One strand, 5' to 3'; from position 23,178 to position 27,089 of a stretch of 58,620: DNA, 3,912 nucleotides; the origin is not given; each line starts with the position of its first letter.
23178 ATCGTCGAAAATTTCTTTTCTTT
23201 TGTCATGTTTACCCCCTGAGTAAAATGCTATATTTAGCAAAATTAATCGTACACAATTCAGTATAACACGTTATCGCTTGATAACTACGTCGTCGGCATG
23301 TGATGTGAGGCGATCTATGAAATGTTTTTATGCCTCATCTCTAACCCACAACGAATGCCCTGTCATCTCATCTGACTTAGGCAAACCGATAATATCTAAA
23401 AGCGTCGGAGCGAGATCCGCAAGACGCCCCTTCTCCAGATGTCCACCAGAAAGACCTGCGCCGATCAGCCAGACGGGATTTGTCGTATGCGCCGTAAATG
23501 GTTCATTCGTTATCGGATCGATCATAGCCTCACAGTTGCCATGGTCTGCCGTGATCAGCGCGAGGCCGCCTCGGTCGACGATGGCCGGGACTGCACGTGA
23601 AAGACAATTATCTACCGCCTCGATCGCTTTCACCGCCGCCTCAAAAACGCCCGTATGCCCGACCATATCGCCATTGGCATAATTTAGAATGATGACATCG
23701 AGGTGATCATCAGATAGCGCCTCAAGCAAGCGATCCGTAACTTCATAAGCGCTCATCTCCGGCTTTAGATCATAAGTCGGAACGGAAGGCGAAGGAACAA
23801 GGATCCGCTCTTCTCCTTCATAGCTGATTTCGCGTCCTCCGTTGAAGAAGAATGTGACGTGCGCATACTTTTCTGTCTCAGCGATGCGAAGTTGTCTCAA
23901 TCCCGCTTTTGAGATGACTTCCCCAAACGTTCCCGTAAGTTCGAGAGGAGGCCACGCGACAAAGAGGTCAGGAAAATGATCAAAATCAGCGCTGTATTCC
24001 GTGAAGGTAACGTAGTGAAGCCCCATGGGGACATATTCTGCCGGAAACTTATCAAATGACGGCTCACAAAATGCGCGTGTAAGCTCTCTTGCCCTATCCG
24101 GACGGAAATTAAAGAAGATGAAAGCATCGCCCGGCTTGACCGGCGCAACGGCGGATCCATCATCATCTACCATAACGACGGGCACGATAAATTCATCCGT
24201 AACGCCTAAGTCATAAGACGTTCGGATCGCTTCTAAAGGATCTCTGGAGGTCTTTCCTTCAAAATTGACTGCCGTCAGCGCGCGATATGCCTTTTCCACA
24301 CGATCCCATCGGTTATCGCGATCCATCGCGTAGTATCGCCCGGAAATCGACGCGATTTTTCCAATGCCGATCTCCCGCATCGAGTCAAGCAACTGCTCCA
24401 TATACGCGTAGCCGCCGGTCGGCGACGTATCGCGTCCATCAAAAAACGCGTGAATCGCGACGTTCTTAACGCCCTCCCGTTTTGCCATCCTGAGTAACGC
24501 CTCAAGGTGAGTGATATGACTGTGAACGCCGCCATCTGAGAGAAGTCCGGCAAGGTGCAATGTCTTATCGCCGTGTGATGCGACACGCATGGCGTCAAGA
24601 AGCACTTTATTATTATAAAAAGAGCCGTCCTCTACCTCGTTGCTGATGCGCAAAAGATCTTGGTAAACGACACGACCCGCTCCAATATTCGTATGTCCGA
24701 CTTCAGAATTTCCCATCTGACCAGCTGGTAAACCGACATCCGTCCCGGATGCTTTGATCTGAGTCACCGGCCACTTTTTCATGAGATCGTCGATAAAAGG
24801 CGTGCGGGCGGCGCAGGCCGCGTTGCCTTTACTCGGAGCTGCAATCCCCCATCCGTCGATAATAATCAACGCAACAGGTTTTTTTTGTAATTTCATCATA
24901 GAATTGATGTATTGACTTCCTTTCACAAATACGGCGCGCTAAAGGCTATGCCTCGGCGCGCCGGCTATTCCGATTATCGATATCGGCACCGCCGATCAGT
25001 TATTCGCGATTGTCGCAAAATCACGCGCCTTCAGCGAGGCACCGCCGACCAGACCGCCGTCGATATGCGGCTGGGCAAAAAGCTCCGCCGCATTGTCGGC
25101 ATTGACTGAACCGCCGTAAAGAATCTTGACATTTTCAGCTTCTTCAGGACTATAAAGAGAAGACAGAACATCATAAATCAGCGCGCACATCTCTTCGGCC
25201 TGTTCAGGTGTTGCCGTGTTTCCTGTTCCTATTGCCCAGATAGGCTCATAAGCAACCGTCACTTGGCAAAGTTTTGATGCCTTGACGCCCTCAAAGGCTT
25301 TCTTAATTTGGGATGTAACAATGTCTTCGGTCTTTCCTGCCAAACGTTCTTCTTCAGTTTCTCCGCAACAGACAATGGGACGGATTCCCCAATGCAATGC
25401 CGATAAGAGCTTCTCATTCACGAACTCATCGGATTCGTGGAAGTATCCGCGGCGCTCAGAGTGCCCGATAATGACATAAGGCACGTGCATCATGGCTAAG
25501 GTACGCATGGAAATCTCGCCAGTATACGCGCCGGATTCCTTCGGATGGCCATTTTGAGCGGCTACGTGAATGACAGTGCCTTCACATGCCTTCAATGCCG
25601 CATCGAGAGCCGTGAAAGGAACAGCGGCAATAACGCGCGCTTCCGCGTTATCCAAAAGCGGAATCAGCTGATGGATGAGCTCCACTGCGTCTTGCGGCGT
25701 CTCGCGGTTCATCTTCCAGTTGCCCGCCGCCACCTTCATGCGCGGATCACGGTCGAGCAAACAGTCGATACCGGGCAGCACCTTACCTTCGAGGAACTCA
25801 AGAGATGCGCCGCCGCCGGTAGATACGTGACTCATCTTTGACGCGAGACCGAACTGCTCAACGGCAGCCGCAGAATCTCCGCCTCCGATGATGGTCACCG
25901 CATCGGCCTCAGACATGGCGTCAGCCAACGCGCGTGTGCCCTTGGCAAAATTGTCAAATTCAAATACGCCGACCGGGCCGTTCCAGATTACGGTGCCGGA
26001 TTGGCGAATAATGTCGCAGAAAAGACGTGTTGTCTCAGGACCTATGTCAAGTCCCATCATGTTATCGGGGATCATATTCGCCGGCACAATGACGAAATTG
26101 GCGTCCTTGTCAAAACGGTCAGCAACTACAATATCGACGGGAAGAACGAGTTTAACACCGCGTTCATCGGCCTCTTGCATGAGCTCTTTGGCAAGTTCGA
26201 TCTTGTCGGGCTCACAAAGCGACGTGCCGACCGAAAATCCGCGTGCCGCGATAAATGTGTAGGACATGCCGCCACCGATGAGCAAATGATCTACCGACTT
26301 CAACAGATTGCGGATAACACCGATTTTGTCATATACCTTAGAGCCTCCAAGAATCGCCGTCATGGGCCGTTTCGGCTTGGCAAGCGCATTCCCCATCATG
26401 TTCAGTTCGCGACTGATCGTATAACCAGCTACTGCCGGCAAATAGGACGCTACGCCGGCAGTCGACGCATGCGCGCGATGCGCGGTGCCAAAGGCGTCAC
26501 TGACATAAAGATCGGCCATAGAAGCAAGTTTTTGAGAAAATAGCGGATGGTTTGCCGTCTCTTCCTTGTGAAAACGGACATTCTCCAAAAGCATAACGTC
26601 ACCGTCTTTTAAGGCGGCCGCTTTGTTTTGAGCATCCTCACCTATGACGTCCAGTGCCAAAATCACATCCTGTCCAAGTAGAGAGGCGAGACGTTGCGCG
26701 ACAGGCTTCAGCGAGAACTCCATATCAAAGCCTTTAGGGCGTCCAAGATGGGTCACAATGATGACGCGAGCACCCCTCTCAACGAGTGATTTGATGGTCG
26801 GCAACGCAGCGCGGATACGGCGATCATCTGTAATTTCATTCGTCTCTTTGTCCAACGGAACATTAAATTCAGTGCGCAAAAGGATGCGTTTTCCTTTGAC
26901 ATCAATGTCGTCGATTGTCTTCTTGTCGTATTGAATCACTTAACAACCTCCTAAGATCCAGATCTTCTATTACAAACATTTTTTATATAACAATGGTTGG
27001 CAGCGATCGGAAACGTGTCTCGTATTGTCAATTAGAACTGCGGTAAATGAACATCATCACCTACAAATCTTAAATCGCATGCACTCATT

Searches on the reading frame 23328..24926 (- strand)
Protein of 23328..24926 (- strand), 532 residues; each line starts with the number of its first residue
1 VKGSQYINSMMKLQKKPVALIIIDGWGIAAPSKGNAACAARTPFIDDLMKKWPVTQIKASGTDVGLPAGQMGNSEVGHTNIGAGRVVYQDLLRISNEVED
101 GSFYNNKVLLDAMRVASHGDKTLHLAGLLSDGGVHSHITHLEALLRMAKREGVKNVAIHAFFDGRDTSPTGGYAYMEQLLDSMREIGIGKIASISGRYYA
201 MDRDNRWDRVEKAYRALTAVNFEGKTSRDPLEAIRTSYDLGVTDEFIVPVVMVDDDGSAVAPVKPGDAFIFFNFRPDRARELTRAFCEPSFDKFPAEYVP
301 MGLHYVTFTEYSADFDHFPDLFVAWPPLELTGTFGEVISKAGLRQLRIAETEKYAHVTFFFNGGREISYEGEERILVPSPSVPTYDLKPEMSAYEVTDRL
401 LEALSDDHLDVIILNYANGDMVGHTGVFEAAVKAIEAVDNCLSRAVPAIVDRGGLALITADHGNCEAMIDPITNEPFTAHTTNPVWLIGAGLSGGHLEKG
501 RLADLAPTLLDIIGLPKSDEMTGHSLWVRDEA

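Call 33: search_protein_families(library=pfam, proteins=[window:23328-24926:-], max_evalue=0.00001)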
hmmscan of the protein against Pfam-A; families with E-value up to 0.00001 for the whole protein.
window:23328-24926:- (532 aa): 2 families
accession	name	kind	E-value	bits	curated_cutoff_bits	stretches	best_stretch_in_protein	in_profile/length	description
PF06415.18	iPGM_N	-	1.4e-83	280.1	27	1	94-312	1-216/217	BPG-independent PGAM N-terminus (iPGM_N)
PF01676.23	Metalloenzyme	-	1.3e-76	257.9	24.3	1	16-516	1-251/252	Metalloenzyme superfamily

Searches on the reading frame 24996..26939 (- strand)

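Call 33: search_protein_families(library=pfam, proteins=[window:24996-26939:-], max_evalue=0.00001)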
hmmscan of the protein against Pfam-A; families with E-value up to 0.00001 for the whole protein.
window:24996-26939:- (647 aa): 2 families
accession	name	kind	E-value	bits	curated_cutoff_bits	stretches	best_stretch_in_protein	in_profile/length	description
PF00162.24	PGK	-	3.6e-161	536.8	27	1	9-386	1-379/379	Phosphoglycerate kinase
PF00121.24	TIM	-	2.4e-88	296.2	20.1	1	403-646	2-243/245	Triosephosphate isomerase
